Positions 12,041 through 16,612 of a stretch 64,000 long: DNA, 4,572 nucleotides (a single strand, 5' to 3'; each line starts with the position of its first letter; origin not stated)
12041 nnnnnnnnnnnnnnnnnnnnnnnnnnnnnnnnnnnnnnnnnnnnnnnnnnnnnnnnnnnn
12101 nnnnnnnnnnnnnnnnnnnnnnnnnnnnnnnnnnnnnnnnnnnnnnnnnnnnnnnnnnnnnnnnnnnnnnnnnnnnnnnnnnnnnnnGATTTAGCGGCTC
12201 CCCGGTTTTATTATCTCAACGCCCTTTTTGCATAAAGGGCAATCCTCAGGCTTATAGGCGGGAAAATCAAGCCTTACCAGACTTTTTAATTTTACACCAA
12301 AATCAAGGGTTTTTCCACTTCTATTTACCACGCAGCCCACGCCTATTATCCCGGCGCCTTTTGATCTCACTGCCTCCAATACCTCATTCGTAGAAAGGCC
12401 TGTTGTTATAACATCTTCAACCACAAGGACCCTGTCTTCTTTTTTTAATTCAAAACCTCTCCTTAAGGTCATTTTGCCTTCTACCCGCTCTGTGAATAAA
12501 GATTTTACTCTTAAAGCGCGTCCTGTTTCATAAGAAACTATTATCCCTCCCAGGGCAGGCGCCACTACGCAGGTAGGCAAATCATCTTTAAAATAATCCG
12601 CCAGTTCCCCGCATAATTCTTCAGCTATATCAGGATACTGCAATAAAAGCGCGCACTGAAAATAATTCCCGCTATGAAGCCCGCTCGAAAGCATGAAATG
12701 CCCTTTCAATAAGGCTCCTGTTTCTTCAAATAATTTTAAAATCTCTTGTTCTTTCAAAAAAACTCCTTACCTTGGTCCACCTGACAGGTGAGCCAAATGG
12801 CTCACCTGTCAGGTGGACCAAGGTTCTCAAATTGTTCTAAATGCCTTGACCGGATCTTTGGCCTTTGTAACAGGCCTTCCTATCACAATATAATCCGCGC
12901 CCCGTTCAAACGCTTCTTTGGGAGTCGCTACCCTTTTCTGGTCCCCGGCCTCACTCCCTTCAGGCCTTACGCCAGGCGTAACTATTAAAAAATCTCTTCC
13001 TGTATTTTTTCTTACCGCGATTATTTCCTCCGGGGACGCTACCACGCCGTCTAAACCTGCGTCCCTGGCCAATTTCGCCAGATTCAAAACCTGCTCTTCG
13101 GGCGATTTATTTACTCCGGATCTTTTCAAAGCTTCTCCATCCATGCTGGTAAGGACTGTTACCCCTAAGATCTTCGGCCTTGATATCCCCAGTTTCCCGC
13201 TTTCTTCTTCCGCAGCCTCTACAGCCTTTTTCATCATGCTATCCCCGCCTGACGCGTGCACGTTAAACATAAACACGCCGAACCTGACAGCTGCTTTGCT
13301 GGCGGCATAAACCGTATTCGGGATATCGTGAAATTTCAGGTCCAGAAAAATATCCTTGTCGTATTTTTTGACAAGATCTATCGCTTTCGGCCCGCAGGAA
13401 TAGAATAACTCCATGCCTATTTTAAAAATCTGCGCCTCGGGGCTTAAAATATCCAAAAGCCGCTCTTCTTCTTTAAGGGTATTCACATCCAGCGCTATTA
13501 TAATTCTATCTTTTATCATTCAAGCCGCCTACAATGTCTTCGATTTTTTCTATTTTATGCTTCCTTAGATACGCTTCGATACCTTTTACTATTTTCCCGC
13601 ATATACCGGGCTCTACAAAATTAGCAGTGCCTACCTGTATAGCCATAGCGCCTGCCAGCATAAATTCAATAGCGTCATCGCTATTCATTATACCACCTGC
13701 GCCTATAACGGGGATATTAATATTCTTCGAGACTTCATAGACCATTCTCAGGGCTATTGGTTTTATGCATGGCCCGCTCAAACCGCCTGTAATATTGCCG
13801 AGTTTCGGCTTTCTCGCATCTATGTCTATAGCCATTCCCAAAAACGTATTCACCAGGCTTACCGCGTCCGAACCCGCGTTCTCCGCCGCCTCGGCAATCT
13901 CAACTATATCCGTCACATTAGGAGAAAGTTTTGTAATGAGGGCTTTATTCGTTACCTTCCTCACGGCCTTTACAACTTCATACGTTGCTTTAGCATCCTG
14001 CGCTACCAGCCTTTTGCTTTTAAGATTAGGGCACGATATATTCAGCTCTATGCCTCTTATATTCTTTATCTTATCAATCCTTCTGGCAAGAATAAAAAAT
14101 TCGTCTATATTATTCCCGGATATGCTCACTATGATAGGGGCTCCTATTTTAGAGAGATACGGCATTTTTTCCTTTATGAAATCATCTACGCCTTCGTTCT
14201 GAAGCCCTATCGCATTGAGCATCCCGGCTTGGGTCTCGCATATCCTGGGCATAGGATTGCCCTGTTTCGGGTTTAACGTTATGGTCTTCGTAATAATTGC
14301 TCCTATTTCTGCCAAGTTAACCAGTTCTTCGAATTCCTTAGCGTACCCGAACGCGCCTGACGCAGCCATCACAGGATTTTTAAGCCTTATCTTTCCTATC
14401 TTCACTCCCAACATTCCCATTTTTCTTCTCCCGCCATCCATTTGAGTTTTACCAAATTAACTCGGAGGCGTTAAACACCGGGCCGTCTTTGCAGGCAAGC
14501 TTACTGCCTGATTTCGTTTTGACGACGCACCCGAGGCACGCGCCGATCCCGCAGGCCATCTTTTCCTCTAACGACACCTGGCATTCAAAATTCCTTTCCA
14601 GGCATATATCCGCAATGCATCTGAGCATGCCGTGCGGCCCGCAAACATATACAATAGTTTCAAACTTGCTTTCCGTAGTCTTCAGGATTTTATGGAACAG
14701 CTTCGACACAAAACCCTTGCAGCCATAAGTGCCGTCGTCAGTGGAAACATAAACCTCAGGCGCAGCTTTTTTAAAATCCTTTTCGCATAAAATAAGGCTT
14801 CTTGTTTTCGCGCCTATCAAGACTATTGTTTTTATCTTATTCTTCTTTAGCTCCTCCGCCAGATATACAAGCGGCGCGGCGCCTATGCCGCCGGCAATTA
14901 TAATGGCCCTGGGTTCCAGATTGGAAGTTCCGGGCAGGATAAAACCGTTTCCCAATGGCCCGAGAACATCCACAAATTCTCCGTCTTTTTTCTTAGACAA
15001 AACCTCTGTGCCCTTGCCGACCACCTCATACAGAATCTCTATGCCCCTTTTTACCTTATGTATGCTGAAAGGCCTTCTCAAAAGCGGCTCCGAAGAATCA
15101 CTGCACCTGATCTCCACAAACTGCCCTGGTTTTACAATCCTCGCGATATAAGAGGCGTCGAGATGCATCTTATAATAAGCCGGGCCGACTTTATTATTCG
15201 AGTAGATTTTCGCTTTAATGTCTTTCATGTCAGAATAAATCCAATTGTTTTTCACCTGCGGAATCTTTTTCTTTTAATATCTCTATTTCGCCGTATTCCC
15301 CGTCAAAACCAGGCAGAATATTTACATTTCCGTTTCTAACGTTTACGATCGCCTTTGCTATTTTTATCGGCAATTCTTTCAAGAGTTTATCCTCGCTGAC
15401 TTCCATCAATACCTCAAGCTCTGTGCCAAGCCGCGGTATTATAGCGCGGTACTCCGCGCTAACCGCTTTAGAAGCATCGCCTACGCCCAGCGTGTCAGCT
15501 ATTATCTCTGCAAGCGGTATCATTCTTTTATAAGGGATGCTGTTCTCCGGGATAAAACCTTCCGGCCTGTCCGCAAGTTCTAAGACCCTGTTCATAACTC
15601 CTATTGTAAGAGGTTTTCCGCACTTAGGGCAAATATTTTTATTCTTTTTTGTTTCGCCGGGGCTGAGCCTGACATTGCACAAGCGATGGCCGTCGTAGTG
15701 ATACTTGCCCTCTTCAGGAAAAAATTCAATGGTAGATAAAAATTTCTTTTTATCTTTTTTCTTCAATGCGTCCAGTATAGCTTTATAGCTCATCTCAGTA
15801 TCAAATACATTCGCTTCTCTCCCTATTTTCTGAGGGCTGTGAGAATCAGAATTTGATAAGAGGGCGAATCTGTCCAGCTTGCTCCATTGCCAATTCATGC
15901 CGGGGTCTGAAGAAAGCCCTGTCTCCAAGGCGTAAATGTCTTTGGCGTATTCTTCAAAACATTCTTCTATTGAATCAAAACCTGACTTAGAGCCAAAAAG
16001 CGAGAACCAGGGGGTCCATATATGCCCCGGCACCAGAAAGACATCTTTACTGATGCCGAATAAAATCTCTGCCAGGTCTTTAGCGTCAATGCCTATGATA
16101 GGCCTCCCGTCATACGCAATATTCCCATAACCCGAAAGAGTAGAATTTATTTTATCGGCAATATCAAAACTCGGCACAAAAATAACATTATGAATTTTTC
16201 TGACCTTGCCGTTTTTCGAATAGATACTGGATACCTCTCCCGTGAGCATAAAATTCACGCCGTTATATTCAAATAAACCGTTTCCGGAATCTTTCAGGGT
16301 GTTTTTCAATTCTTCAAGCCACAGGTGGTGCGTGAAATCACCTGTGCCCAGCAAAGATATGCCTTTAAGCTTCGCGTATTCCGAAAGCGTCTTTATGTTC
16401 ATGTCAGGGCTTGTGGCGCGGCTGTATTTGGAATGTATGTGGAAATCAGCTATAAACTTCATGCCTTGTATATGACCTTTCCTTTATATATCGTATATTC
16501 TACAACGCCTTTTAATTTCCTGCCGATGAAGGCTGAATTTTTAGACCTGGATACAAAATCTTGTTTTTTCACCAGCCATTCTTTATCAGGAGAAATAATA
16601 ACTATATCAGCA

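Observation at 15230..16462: EndoQ-like PHP nuclease embedded in the pyrimidine biosynthesis operon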

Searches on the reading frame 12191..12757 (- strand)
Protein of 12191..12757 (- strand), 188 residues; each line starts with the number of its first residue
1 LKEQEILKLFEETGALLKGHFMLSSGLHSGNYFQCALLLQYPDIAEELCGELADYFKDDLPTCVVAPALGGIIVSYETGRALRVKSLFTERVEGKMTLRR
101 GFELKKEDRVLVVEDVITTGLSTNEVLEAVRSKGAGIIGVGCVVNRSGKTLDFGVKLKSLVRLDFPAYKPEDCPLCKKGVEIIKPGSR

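Call 3: search_protein_families(library=ncbifam, proteins=[window:12191-12757:-], max_evalue=0.001)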
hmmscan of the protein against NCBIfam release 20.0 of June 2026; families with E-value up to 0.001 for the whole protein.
window:12191-12757:- (188 aa): 16 families
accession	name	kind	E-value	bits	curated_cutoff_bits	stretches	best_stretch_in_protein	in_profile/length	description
TIGR01367.1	pyrE_Therm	equivalog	2.5e-65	219.6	150.25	1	6-188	2-187/187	orotate phosphoribosyltransferase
TIGR00336.1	pyrE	equivalog_domain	7.8e-17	61.6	106.8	1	10-148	3-149/173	orotate phosphoribosyltransferase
NF040646.1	HPT_Archaea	equivalog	1.4e-08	34.5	200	1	103-164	110-175/184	hypoxanthine/guanine phosphoribosyltransferase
NF002635.0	PRK02304.1-4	subfamily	1.9e-08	34.1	146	1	103-164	111-175/188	adenine phosphoribosyltransferase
NF006671.0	PRK09219.1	equivalog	3.9e-08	33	177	1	88-161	99-176/192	xanthine phosphoribosyltransferase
NF002620.0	PRK02277.1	subfamily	6.9e-08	32.4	115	1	93-163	127-197/201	orotate phosphoribosyltransferase-like protein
TIGR01744.1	XPRTase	equivalog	5e-07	29.5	164.45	1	102-147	113-157/191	xanthine phosphoribosyltransferase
NF006328.0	PRK08558.1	equivalog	2.9e-06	27.1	184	1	103-152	172-221/238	adenine phosphoribosyltransferase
NF001729.0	PRK00455.1-3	equivalog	2.9e-06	26.8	245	0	103-137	122-156/231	orotate phosphoribosyltransferase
TIGR01743.1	purR_Bsub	equivalog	1.8e-05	23.9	258.7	0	95-162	183-249/268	pur operon repressor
NF010382.0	PRK13809.1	equivalog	3.4e-05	23.3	208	1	4-149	12-160/210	orotate phosphoribosyltransferase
NF009211.0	PRK12560.1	equivalog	3.7e-05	23.6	188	1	89-148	99-155/187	adenine phosphoribosyltransferase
NF002095.0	PRK00934.1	equivalog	0.00024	20.4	296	1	49-143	143-241/287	ribose-phosphate diphosphokinase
NF045507.1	transregGfcR_Halo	equivalog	0.00034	20.1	300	1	98-162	144-208/215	transcriptional regulator GfcR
TIGR01203.1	HGPRTase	equivalog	0.00074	19.3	150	0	91-146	68-124/167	hypoxanthine phosphoribosyltransferase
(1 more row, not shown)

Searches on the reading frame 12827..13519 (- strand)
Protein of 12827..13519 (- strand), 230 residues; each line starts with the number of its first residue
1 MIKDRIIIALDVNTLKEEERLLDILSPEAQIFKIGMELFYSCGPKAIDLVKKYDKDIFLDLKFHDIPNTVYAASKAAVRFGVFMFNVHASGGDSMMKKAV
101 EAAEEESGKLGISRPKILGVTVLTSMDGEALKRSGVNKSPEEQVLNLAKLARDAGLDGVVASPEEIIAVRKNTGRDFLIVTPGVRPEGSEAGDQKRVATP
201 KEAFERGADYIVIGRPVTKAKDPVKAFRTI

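Call 3: search_protein_families(library=ncbifam, proteins=[window:12827-13519:-], max_evalue=0.001)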
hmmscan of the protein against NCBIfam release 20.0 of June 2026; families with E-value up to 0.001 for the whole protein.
window:12827-13519:- (230 aa): 7 families
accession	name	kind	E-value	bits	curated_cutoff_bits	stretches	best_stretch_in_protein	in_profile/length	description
NF001273.0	PRK00230.1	equivalog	5e-87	291.1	193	1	2-230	3-225/233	orotidine-5'-phosphate decarboxylase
TIGR01740.1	pyrF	equivalog_domain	7.2e-61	205.6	92.3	1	7-230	2-215/216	orotidine-5'-phosphate decarboxylase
NF010386.0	PRK13813.1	equivalog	1e-47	162.5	208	1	3-230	4-209/216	orotidine 5'-phosphate decarboxylase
TIGR03128.2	RuMP_HxlA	equivalog_domain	1.6e-05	24.7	200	1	8-110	3-104/205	3-hexulose-6-phosphate synthase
NF041755.1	RuMP_HxlAB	equivalog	3.7e-05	22.9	500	0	2-108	2-107/391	bifunctional 3-hexulose-6-phosphate synthase/6-phospho-3-hexuloisomerase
NF009833.0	PRK13307.1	equivalog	8.2e-05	21.6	274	0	8-229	177-374/392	bifunctional 5,6,7,8-tetrahydromethanopterin hydro-lyase/3-hexulose-6-phosphate synthase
NF005442.0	PRK07028.1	equivalog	0.00034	19.3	593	0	6-105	6-105/430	bifunctional hexulose-6-phosphate synthase/ribonuclease regulator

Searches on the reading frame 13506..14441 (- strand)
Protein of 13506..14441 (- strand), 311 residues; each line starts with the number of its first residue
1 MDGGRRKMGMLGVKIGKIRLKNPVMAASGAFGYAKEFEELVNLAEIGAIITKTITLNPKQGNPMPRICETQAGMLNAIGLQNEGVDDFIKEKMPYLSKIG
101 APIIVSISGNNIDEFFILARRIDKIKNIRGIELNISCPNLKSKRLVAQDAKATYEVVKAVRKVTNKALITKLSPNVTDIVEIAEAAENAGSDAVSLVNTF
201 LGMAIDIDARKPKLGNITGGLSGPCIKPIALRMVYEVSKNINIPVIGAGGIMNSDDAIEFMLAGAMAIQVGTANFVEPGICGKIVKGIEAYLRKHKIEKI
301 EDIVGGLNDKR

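Call 3: search_protein_families(library=ncbifam, proteins=[window:13506-14441:-], max_evalue=0.001)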
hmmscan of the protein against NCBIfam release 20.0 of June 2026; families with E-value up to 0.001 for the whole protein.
window:13506-14441:- (311 aa): 23 families
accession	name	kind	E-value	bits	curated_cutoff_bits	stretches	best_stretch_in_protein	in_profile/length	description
NF005574.0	PRK07259.1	equivalog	1.1e-122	408.7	269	1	9-306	3-301/304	dihydroorotate dehydrogenase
TIGR01037.2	pyrD_sub1_fam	subfamily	4.9e-107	357.5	270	1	11-305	1-297/300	dihydroorotate dehydrogenase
NF041011.1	dihydoor_dh_Arch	equivalog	3.3e-72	243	330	1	13-305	1-285/289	dihydroorotate dehydrogenase PyrD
NF002702.0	PRK02506.1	equivalog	5.3e-49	167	301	1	11-308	4-310/313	dihydroorotate oxidase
NF006183.0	PRK08318.1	equivalog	9.4e-42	143.2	335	1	11-306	4-318/422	NAD-dependent dihydropyrimidine dehydrogenase subunit PreA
NF003652.0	PRK05286.2-5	equivalog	1.2e-28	100.3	267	1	11-300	51-352/353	quinone-dependent dihydroorotate dehydrogenase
NF003645.0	PRK05286.1-2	equivalog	3.5e-28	98.5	366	1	10-306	45-353/359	quinone-dependent dihydroorotate dehydrogenase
NF005741.0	PRK07565.1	subfamily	1.2e-25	90.4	303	1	19-309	12-308/335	dihydroorotate dehydrogenase-like protein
NF003649.0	PRK05286.2-2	equivalog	5.5e-25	88.1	505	1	14-305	53-347/351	quinone-dependent dihydroorotate dehydrogenase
NF003650.0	PRK05286.2-3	equivalog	6.6e-25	87.8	477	2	133-305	205-386/393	quinone-dependent dihydroorotate dehydrogenase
TIGR01036.1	pyrD_sub2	equivalog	3.5e-24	85.2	200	1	10-306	45-353/356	dihydroorotate dehydrogenase (quinone)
NF003648.0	PRK05286.2-1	equivalog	4e-21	75.3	433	1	18-306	58-354/360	quinone-dependent dihydroorotate dehydrogenase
NF003651.0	PRK05286.2-4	equivalog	1.6e-20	73.1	448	1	15-305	66-373/377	quinone-dependent dihydroorotate dehydrogenase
NF003646.0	PRK05286.1-4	equivalog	7e-20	71.1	457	1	13-288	47-336/341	quinone-dependent dihydroorotate dehydrogenase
NF003647.0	PRK05286.1-5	equivalog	2.9e-18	65.8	619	1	13-305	51-351/354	quinone-dependent dihydroorotate dehydrogenase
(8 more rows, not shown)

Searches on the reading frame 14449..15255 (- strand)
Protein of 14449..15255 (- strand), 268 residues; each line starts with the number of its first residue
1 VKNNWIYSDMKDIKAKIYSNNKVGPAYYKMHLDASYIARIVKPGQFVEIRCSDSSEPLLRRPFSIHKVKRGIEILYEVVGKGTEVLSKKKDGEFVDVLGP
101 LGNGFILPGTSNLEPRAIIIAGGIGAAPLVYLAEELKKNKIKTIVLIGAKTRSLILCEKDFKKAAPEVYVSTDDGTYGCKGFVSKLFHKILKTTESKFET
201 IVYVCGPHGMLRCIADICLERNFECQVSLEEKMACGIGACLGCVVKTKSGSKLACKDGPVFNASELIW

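Call 3: search_protein_families(library=ncbifam, proteins=[window:14449-15255:-], max_evalue=0.001)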
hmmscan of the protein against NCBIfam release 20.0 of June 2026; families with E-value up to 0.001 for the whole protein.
window:14449-15255:- (268 aa): 17 families
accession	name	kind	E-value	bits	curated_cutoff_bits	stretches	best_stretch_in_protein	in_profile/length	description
NF000798.0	PRK00054.1-3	equivalog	2.7e-64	217.1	219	1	10-267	3-243/244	dihydroorotate dehydrogenase electron transfer subunit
NF000799.0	PRK00054.1-4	equivalog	2.1e-63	213.8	314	1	13-267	5-257/258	dihydroorotate dehydrogenase electron transfer subunit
NF000797.0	PRK00054.1-2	equivalog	6.1e-55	186.3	270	1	15-267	17-266/267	dihydroorotate dehydrogenase electron transfer subunit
NF004862.0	PRK06222.1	subfamily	1.2e-49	169.3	220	1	15-266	2-248/281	sulfide/dihydroorotate dehydrogenase-like FAD/NAD-binding protein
NF000796.0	PRK00054.1-1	equivalog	3.6e-47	160.7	224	1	16-267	7-236/254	dihydroorotate dehydrogenase electron transfer subunit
NF009414.0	PRK12778.1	equivalog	6.5e-47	160.2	1103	1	16-266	3-248/752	bifunctional dihydroorotate dehydrogenase B NAD binding subunit/NADPH-dependent glutamate synthase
NF009413.0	PRK12775.1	equivalog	4e-28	97.8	1895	1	27-263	14-245/1006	putative trifunctional 2-polyprenylphenol hydroxylase/glutamate synthase subunit beta/ferritin domain-containing protein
NF006220.0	PRK08345.1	subfamily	1.5e-25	90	395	1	41-262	43-283/294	cytochrome-c3 hydrogenase subunit gamma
TIGR02911.1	sulfite_red_B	equivalog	1.3e-22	80.2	288.6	1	39-263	29-253/261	anaerobic sulfite reductase subunit AsrB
NF040835.1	sulfhyd_HydG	equivalog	4.2e-20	72.2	650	1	40-265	49-283/292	NADPH-dependent hydrogenase/sulfhydrogenase 1 subunit gamma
NF009415.0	PRK12779.1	equivalog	4.5e-20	71.2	1519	1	2-265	638-917/944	putative bifunctional glutamate synthase subunit beta/2-polyprenylphenol hydroxylase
NF004470.0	PRK05802.1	equivalog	1e-19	70.7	313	1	12-256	65-315/330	sulfide/dihydroorotate dehydrogenase-like FAD/NAD-binding protein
NF040830.1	sulfhyd_ShyC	equivalog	3.7e-19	69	600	2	169-263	184-278/288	NAD(P)-dependent hydrogenase/sulfhydrogenase 2 subunit gamma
NF040810.1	BenC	equivalog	1.5e-11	44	430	1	10-233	102-330/333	benzoate 1,2-dioxygenase electron transfer component BenC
NF045803.1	MethMoxFADbindMmoC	equivalog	3.3e-09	36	500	1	12-232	106-339/343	aromatic/alkene monooxygenase hydroxylase FAD-binding subunit MmoC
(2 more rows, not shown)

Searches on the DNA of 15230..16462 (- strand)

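Call 44: search_rna_families(sources=[L020, L048, L013, L019, L034, L053, L036, L016], threshold=gathering)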
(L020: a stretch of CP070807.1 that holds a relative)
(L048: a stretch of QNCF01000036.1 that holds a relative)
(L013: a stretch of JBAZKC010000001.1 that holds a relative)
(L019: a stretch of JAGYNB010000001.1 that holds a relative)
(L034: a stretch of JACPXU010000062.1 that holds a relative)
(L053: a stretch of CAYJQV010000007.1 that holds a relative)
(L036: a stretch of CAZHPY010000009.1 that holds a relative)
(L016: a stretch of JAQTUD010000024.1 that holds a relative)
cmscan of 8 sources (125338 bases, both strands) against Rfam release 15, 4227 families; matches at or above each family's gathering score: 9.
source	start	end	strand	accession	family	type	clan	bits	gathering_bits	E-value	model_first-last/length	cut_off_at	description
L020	2696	2768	-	RF00005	tRNA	Gene; tRNA;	CL00001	73.8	29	5.5e-14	1-71/71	no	tRNA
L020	2350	2420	-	RF00005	tRNA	Gene; tRNA;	CL00001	70.2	29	5.4e-13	1-71/71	no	tRNA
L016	7255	7326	+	RF00005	tRNA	Gene; tRNA;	CL00001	68.2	29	1.9e-12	1-71/71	no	tRNA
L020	9754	9826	+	RF00005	tRNA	Gene; tRNA;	CL00001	68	29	2.2e-12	1-71/71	no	tRNA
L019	9715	9786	+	RF00005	tRNA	Gene; tRNA;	CL00001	67.9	29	2.3e-12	1-71/71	no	tRNA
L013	9311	9382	+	RF00005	tRNA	Gene; tRNA;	CL00001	66.8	29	4.6e-12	1-71/71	no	tRNA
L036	12634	12705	+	RF00005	tRNA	Gene; tRNA;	CL00001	65.2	29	1.3e-11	1-71/71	no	tRNA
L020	2579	2661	-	RF00005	tRNA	Gene; tRNA;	CL00001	63.8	29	3.2e-11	1-71/71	no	tRNA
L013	2162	2235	+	RF00005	tRNA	Gene; tRNA;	CL00001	63.2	29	4.4e-11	1-71/71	no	tRNA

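Call 46: search_rna_families(sources=[L013, L019, L036, L020], threshold=evalue, max_evalue=1)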
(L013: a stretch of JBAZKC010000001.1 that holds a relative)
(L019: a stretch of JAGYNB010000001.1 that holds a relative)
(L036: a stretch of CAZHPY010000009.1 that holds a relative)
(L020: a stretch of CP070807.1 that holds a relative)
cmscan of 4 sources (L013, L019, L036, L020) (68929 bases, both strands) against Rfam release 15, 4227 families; matches with E-value up to 1: 15.
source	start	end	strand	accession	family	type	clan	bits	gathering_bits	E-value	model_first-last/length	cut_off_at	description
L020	2696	2768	-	RF00005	tRNA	Gene; tRNA;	CL00001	73.8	29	3e-14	1-71/71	no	tRNA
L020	2350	2420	-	RF00005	tRNA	Gene; tRNA;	CL00001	70.2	29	3e-13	1-71/71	no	tRNA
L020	9754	9826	+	RF00005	tRNA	Gene; tRNA;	CL00001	68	29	1.2e-12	1-71/71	no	tRNA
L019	9715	9786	+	RF00005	tRNA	Gene; tRNA;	CL00001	67.9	29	1.3e-12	1-71/71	no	tRNA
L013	9311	9382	+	RF00005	tRNA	Gene; tRNA;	CL00001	66.8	29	2.6e-12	1-71/71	no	tRNA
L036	12634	12705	+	RF00005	tRNA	Gene; tRNA;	CL00001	65.2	29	7.2e-12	1-71/71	no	tRNA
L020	2579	2661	-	RF00005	tRNA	Gene; tRNA;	CL00001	63.8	29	1.8e-11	1-71/71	no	tRNA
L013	2162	2235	+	RF00005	tRNA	Gene; tRNA;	CL00001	63.2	29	2.4e-11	1-71/71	no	tRNA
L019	5140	5243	+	RF00515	PyrR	Cis-reg;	-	53.7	54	0.00015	1-115/115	no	PyrR binding site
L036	5051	5146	+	RF00515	PyrR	Cis-reg;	-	43.5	54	0.013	1-115/115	no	PyrR binding site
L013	4981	5088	+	RF00515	PyrR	Cis-reg;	-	41.3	54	0.033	1-115/115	no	PyrR binding site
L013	9311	9383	-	RF04354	Plastid-ycf2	Cis-reg;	-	35.4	65.7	0.0013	1-75/75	no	Plastid-ycf2 5UTR RNA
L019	9715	9787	-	RF04354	Plastid-ycf2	Cis-reg;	-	30.3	65.7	0.031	1-75/75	no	Plastid-ycf2 5UTR RNA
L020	9754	9827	-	RF04354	Plastid-ycf2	Cis-reg;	-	28.3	65.7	0.12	1-75/75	no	Plastid-ycf2 5UTR RNA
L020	2579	2626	+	RF04351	Plastid-psbl-rps4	Cis-reg;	-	26.9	68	0.22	1-53/53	no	Plastid-psbl-rps4 3UTR RNA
